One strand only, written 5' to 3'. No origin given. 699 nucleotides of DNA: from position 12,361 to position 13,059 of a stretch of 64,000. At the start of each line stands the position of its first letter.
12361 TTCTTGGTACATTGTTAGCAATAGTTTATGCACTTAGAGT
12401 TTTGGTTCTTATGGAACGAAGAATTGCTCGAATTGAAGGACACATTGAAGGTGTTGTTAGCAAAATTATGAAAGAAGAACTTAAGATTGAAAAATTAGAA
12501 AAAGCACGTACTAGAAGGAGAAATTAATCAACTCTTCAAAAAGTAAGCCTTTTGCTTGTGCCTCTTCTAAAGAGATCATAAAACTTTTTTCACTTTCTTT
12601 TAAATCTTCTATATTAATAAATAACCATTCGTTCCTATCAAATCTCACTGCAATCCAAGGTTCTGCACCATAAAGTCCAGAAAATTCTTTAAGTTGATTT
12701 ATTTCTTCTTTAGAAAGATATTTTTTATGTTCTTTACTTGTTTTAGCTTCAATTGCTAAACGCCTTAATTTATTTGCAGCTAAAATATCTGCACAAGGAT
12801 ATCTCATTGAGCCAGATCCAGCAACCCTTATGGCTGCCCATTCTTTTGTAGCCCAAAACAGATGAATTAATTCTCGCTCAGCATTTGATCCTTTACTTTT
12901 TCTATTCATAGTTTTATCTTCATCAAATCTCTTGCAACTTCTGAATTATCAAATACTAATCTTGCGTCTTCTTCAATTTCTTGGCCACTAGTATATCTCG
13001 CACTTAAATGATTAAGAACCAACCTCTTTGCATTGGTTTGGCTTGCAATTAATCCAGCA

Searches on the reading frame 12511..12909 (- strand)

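Call 58: search_protein_families(library=pfam, proteins=[window:12511-12909:-])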
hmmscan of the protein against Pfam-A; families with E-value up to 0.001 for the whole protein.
window:12511-12909:- (132 aa): 1 family
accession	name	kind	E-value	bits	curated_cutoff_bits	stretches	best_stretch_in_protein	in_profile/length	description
PF01870.24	Hjc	-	1.5e-26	92.6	21.1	1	10-101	2-92/93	Archaeal holliday junction resolvase (hjc)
